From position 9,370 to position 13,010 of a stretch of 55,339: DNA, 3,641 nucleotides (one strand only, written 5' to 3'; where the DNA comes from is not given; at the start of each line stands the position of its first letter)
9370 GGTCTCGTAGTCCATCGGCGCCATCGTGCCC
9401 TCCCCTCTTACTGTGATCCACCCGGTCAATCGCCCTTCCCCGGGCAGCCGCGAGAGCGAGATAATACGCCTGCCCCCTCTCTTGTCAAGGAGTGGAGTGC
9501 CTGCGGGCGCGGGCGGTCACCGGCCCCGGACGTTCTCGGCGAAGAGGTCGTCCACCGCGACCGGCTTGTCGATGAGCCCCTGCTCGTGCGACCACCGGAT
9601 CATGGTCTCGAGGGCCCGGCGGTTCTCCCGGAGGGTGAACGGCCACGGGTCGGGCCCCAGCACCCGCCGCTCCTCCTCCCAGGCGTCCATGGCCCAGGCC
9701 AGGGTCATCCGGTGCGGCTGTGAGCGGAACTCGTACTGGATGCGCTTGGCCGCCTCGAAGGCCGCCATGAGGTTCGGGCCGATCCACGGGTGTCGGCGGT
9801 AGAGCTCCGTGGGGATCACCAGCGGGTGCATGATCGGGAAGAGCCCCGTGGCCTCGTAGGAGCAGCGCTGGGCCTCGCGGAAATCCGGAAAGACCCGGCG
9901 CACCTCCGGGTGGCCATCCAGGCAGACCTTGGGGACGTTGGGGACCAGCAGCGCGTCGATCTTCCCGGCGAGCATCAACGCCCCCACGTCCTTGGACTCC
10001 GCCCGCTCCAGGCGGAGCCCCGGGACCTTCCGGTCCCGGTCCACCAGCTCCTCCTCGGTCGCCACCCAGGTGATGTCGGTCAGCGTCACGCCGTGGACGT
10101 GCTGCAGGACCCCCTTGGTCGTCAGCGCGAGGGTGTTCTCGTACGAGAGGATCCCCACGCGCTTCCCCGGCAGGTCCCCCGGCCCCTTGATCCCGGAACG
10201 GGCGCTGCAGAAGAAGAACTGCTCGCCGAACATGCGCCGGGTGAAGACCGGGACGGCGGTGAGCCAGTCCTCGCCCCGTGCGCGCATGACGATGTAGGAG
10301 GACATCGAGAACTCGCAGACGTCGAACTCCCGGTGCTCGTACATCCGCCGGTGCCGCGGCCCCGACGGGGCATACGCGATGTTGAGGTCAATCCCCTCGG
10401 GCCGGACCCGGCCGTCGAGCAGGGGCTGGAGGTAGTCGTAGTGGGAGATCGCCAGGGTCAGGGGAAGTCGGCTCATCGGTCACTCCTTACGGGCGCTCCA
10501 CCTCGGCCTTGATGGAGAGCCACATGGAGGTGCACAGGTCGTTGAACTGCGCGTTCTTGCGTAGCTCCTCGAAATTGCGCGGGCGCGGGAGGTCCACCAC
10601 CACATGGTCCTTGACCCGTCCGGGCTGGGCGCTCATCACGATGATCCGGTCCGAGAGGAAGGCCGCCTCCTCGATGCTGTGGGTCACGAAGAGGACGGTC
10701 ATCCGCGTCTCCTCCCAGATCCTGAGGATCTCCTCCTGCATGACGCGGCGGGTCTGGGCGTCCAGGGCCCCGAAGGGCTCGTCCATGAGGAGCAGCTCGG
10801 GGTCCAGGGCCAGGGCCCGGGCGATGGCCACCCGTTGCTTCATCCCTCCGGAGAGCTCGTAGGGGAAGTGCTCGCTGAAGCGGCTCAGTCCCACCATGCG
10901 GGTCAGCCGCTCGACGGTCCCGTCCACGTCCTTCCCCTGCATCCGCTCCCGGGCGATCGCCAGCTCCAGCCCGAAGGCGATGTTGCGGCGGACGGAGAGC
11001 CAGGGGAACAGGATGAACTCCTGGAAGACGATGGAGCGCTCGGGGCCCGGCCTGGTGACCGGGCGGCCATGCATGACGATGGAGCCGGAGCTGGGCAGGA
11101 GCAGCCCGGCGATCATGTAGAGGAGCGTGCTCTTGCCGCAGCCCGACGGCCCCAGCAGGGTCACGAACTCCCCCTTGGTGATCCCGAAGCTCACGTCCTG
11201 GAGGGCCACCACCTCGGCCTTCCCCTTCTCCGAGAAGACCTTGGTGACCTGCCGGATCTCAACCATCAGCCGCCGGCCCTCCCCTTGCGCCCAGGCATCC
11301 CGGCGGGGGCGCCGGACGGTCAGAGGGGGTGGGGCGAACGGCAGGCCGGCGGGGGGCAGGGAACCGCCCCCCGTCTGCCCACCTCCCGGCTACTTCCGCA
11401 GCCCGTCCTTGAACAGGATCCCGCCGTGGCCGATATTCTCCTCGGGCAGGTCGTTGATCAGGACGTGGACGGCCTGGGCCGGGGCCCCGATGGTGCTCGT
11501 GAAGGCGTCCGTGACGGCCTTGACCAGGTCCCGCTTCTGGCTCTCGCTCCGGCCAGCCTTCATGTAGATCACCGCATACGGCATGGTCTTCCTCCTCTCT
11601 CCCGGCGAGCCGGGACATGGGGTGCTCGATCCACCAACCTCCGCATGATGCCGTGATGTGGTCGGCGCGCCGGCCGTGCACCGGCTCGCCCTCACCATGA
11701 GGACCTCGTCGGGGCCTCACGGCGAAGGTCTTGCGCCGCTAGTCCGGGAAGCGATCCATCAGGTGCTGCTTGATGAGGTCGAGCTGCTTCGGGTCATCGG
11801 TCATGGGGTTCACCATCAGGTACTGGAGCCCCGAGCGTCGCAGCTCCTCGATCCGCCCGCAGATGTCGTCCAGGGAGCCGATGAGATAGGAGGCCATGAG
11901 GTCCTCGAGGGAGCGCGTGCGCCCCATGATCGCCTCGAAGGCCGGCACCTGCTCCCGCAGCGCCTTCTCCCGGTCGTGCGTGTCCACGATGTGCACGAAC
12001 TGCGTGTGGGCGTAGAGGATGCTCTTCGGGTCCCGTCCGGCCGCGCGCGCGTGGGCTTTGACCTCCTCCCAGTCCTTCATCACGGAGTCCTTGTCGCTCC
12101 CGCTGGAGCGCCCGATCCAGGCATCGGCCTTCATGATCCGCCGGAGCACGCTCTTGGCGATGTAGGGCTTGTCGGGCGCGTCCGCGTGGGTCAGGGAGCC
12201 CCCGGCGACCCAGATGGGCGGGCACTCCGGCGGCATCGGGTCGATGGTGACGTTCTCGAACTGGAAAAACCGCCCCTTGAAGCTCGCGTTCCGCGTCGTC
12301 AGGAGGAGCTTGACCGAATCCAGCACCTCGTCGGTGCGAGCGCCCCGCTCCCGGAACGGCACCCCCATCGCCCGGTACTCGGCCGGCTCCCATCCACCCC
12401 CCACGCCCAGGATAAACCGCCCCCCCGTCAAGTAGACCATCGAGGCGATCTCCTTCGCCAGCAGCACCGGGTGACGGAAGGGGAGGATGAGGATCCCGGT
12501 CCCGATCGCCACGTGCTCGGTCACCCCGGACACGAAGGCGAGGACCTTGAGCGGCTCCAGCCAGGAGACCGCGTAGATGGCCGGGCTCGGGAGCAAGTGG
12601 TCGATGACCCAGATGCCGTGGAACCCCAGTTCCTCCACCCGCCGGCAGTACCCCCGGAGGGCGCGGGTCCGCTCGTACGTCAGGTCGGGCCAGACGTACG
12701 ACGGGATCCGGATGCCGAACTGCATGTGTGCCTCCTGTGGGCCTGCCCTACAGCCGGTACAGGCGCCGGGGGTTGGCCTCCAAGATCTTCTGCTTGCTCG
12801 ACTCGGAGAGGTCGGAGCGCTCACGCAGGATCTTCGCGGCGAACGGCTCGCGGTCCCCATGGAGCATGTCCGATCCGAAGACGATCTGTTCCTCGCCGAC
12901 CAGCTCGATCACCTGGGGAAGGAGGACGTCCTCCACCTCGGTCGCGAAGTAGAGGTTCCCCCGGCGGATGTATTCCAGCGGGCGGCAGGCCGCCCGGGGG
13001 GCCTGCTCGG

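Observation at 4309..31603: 27-kb single-strand catabolic supercluster for an N-heteroaromatic substrate, lacking the canonical lower pathway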

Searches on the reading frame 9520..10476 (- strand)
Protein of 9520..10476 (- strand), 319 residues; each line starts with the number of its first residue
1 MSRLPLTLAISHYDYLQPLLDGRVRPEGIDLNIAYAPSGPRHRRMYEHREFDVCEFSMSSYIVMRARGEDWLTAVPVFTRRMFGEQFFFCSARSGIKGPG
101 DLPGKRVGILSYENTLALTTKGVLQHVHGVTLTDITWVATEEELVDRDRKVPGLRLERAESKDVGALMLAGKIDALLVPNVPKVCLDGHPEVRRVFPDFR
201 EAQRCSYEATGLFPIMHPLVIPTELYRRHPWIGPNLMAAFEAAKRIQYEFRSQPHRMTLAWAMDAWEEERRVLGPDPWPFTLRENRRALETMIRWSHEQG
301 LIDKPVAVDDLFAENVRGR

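Call 6: search_protein_families(library=pfam, proteins=[window:9520-10476:-], max_evalue=0.01)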
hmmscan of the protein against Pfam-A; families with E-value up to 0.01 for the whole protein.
window:9520-10476:- (319 aa): 1 family
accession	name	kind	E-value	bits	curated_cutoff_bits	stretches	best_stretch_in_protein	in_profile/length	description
PF09084.16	NMT1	-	0.00041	20.7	20.5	1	27-140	19-127/216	NMT1/THI5 like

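Call 9: search_protein_families(library=ncbifam, proteins=[window:9520-10476:-], max_evalue=0.001)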
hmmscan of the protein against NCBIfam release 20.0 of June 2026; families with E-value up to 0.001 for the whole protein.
window:9520-10476:- (319 aa): 1 family
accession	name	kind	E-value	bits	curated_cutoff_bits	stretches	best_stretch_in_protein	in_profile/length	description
TIGR01728.1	SsuA_fam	subfamily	0.00022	20.5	163.5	0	91-313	90-285/290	aliphatic sulfonate ABC transporter substrate-binding protein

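Call 21: search_solved_structures(query=window:9520-10476:-, max_evalue=0.01)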
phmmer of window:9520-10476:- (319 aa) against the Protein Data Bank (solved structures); distinct sequences matched with E-value up to 0.01: 1.
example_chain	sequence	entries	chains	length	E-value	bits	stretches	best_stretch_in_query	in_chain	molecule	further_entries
9jp7_A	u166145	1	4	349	1.8e-44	155.4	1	1-313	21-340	4,5-dihydroxyphthalate decarboxylase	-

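Call 27: find_related_loci(query=window:9520-10476:-, collection=metagenome_contigs, flank=10000)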
Query window:9520-10476:- (319 aa) in metagenome_contigs; peptide patterns used: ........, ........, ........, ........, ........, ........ (x = any residue, [..] = any of these).
187 stretches matched a pattern; 5 encode a relative of the query (tblastn E <= 1e-3); 5 distinct loci.
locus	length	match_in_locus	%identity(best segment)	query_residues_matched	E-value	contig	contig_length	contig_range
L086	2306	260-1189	44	3-312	2e-83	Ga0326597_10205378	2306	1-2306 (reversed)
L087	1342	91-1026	44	2-313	6e-86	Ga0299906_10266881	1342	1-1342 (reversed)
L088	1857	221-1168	44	4-319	5e-82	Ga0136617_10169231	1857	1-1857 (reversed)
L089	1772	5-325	47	210-316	1e-28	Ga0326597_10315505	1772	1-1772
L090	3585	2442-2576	47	272-316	9e-9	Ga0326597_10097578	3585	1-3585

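Call 28: find_encoding_contigs(protein=window:9520-10476:-, flank=10000, max_places=4)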
Protein window:9520-10476:- (319 aa): 2 contigs read that carry it; 2 places shown.
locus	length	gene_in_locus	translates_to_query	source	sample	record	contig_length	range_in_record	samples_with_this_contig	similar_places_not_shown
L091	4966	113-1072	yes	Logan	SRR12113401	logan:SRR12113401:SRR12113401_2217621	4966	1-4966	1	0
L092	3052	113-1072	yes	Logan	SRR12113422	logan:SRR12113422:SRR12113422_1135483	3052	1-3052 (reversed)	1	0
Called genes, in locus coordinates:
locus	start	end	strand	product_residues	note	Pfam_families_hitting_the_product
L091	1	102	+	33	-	?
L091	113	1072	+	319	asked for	-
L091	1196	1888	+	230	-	PF03070:TENA_THI-4 (weak), PF14518:Haem_oxygenas_2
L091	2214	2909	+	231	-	PF03070:TENA_THI-4 (weak), PF14518:Haem_oxygenas_2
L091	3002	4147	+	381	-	PF13433:Peripla_BP_5, PF13458:Peripla_BP_6, PF01094:ANF_receptor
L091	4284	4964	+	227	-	?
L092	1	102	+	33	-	?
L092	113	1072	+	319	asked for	-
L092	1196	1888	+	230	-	PF03070:TENA_THI-4 (weak), PF14518:Haem_oxygenas_2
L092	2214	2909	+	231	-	PF03070:TENA_THI-4 (weak), PF14518:Haem_oxygenas_2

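Call 73: search_solved_structures(query=window:9520-10476:-, max_evalue=0.01, show_alignments=1)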
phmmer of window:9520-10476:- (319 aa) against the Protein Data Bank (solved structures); distinct sequences matched with E-value up to 0.01: 1.
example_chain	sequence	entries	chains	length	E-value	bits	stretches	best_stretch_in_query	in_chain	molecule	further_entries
9jp7_A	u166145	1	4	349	1.8e-44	155.4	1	1-313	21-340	4,5-dihydroxyphthalate decarboxylase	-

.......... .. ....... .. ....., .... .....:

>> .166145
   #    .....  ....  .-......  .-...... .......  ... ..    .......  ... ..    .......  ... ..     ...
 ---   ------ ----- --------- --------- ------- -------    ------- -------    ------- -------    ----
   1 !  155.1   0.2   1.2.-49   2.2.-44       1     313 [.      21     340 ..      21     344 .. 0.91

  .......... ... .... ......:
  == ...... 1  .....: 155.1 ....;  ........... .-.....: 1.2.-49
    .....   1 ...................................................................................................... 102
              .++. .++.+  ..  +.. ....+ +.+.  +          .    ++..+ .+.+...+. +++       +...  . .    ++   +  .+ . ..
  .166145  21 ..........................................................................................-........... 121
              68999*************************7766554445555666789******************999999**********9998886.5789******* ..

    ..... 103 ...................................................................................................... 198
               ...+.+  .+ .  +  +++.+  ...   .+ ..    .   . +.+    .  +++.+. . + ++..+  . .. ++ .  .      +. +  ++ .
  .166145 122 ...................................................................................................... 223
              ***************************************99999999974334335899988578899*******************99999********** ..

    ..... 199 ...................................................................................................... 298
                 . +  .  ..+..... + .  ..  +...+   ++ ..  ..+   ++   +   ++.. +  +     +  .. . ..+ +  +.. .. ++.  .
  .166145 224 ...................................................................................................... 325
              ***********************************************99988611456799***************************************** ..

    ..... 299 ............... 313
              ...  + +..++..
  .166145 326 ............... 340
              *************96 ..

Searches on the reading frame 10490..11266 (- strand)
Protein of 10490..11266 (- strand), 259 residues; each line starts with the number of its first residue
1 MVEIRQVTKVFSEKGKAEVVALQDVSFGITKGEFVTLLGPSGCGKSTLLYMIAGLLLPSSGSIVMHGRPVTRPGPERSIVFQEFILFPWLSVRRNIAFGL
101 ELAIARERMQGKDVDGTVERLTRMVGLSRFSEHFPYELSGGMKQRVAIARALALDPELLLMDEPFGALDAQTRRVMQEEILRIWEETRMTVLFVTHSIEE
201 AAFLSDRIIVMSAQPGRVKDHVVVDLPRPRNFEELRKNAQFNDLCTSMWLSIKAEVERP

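Call 6: search_protein_families(library=pfam, proteins=[window:10490-11266:-], max_evalue=0.01)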
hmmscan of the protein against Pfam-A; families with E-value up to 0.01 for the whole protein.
window:10490-11266:- (259 aa): 7 families
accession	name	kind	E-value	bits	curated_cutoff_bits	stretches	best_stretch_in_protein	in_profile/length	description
PF00005.33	ABC_tran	-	3.1e-33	115.7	25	1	22-165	1-136/137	ABC transporter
PF13304.12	AAA_21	-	6.8e-07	30.1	27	1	135-199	235-301/304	AAA domain, putative AbiEii toxin, Type IV TA system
PF13555.12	AAA_29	-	0.00078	19.6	27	1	30-60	20-50/61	P-loop containing region of AAA domain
PF13481.12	AAA_25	-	0.0014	18.7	27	0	29-53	29-54/195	AAA domain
PF02463.25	SMC_N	-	0.0028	17.5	40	0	136-197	135-200/220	RecF/RecN/SMC N terminal domain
PF03193.22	RsgA_GTPase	-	0.007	16.6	30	0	31-54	105-128/174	RsgA GTPase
PF20720.3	nSTAND3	-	0.0093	16.1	27.2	0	29-54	14-39/155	Novel STAND NTPase 3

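Call 10: search_protein_families(library=ncbifam, proteins=[window:10490-11266:-], max_evalue=0.001)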
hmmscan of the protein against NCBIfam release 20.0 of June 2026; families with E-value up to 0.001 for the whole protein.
window:10490-11266:- (259 aa): 188 families (the best 25 are shown)
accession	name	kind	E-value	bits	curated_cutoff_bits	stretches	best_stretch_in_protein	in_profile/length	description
NF040729.1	ABC_ATP_SaoA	equivalog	1.4e-77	260.5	360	1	2-238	2-233/248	ABC transporter ATP-binding protein SaoA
TIGR01184.1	ntrCD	subfamily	3.2e-75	252.7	291.8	1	22-247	1-225/230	nitrate ABC transporter ATP-binding protein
NF008421.0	PRK11248.1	equivalog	5.9e-69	232.4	357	1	19-228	14-219/255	taurine ABC transporter ATP-binding subunit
TIGR03265.1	PhnT2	equivalog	6.5e-64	216.4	457.7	1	3-213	6-210/353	putative 2-aminoethylphosphonate ABC transporter ATP-binding protein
TIGR00968.1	3a0106s01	subfamily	1.4e-59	201.5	342.75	1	4-213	3-206/237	sulfate ABC transporter ATP-binding protein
NF006987.0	PRK09452.1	equivalog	8.3e-59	199.2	482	1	1-213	17-223/378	spermidine/putrescine ABC transporter ATP-binding protein PotA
NF008105.0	PRK10851.1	equivalog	2.4e-58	197.5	502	1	2-213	3-212/362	sulfate/thiosulfate ABC transporter ATP-binding protein CysA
NF043075.1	MMSYN1_0197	equivalog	6.5e-58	196.3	550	1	1-213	2-208/341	spermidine/putrescine ABC transporter ATP-binding protein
NF040840.2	tungstate_WtpC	equivalog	1.8e-54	185.3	440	1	2-213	2-206/347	tungstate ABC transporter ATP-binding protein WtpC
TIGR01187.1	potA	subfamily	1.5e-53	182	355.6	1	37-213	1-176/325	polyamine ABC transporter ATP-binding protein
TIGR01186.1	proV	subfamily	3.3e-53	181.1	326.6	1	19-213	6-205/363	betaine/proline/choline family ABC transporter ATP-binding protein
NF008653.0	PRK11650.1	subfamily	1.3e-52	179.1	432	1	2-213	4-210/357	sn-glycerol-3-phosphate ABC transporter ATP-binding protein UgpC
NF040933.2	ABC_arch_GlcV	equivalog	5.7e-52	176.8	450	1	2-212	3-216/357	glucose ABC transporter ATP-binding protein GlcV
TIGR03258.1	PhnT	equivalog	8.2e-52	176.4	499.15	1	20-219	22-219/359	2-aminoethylphosphonate ABC transport system ATP-binding subunit PhnT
NF008621.0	PRK11607.1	equivalog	2e-51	175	613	1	2-212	20-224/377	putrescine ABC transporter ATP-binding subunit PotG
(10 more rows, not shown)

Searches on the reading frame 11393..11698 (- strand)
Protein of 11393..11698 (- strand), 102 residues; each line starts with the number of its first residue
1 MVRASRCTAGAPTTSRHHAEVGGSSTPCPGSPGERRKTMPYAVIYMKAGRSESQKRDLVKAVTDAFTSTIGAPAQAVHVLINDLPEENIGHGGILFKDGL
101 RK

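Call 6: search_protein_families(library=pfam, proteins=[window:11393-11698:-], max_evalue=0.01)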
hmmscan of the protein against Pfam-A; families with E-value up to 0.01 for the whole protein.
window:11393-11698:- (102 aa): 3 families
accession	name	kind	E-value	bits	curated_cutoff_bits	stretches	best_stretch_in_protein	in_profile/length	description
PF01361.26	Tautomerase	-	2.1e-15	56.8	22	1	40-98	1-59/60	Tautomerase enzyme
PF14552.11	Tautomerase_2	-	5.9e-06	26.7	28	1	34-89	24-79/82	Tautomerase enzyme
PF14832.11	Tautomerase_3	-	0.0035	18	25.7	1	39-93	1-55/138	Putative oxalocrotonate tautomerase enzyme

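Call 9: search_protein_families(library=ncbifam, proteins=[window:11393-11698:-], max_evalue=0.001)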
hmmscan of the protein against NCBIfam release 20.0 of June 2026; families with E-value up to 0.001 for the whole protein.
window:11393-11698:- (102 aa): 6 families
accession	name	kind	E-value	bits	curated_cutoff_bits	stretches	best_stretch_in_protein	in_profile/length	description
NF002571.1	PRK02220.1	equivalog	1.5e-15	56.9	55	1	39-98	1-60/61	2-hydroxymuconate tautomerase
TIGR00013.1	taut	subfamily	5.2e-14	52.1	56.9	1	39-95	1-58/64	2-hydroxymuconate tautomerase family protein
NF041920.1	DmpI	equivalog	7e-14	51.4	70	1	39-98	1-59/59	4-oxalocrotonate tautomerase DmpI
NF001966.0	PRK00745.1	equivalog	1e-13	51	80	1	39-98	1-60/62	4-oxalocrotonate tautomerase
NF002622.0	PRK02289.1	equivalog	6.3e-13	48.8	103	1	39-87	1-49/60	4-oxalocrotonate tautomerase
NF002524.0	PRK01964.1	equivalog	2.3e-07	30.7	86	1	39-94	1-56/64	4-oxalocrotonate tautomerase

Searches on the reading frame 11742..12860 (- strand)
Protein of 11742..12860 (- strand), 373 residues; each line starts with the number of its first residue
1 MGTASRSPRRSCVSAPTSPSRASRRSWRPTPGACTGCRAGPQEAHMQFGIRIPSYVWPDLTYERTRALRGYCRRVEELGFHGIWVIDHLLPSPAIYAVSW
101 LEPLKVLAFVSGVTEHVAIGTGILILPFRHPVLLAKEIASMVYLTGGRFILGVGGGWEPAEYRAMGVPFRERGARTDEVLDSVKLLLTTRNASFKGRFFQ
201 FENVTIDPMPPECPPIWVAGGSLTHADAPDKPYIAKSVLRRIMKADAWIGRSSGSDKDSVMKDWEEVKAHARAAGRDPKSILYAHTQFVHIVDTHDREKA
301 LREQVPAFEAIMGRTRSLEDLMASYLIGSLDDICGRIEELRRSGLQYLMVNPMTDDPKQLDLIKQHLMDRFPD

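Call 6: search_protein_families(library=pfam, proteins=[window:11742-12860:-], max_evalue=0.01)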
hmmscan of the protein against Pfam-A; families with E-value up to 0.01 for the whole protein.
window:11742-12860:- (373 aa): 1 family
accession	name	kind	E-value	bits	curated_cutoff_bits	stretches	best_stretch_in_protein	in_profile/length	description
PF00296.26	Bac_luciferase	-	9.5e-48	163.6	27.9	1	46-312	1-249/314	Luciferase-like monooxygenase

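Call 9: search_protein_families(library=ncbifam, proteins=[window:11742-12860:-], max_evalue=0.001)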
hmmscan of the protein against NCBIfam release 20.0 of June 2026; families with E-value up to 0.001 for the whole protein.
window:11742-12860:- (373 aa): 32 families (the best 25 are shown)
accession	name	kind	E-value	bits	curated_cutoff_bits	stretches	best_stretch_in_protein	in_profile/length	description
TIGR03619.1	F420_Rv2161c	subfamily_domain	4.1e-55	187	166.9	1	71-309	3-236/247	TIGR03619 family F420-dependent LLM class oxidoreductase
TIGR03621.1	F420_MSMEG_2516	subfamily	6.9e-31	107.5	213.15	1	63-351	11-280/295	TIGR03621 family F420-dependent LLM class oxidoreductase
TIGR03571.1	lucif_BA3436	subfamily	6.9e-30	104.4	303.9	1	43-222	8-190/304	TIGR03571 family LLM class oxidoreductase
TIGR03560.1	F420_Rv1855c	subfamily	5.5e-28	98.3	231.4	1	67-283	14-224/227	TIGR03560 family F420-dependent LLM class oxidoreductase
TIGR03854.1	F420_MSMEG_3544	hypoth_equivalog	1.6e-25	90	295.6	1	73-294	20-221/290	TIGR03854 family LLM class F420-dependent oxidoreductase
TIGR04465.1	ArgArg_F420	equivalog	8e-22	77.8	470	1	64-298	58-279/364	F420-dependent hydroxymycolic acid dehydrogenase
TIGR04021.1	LLM_DMSO2_sfnG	equivalog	8.5e-16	58.2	382.95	1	112-300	72-247/350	dimethylsulfone monooxygenase SfnG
TIGR03856.1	F420_MSMEG_2906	subfamily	2.5e-15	56.7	243.7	1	51-183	2-133/249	LLM class F420-dependent oxidoreductase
TIGR03555.1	F420_mer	equivalog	2.4e-14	53.4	348.7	1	65-207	11-143/325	5,10-methylenetetrahydromethanopterin reductase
TIGR03564.1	F420_MSMEG_4879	subfamily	3.1e-14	53.2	234.25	1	101-204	24-127/265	TIGR03564 family F420-dependent LLM class oxidoreductase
TIGR03557.1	F420_G6P_family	subfamily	2e-13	50.2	210.4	1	67-222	14-171/316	TIGR03557 family F420-dependent LLM class oxidoreductase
NF002619.0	PRK02271.1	equivalog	3.6e-13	49.5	276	1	66-218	14-156/329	5,10-methylenetetrahydromethanopterin reductase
TIGR03857.1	F420_MSMEG_2249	hypoth_equivalog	4.4e-13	49.1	218.4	1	105-299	44-223/329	TIGR03857 family LLM class F420-dependent oxidoreductase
TIGR04027.1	LLM_KPN_01858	hypoth_equivalog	8.9e-13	47.9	412.9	1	64-189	18-140/326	putative FMN-dependent luciferase-like monooxygenase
TIGR04020.1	seco_metab_LLM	subfamily_domain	1.2e-11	44.3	244.45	1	73-219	26-170/341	MupA/Atu3671 family FMN-dependent luciferase-like monooxygenase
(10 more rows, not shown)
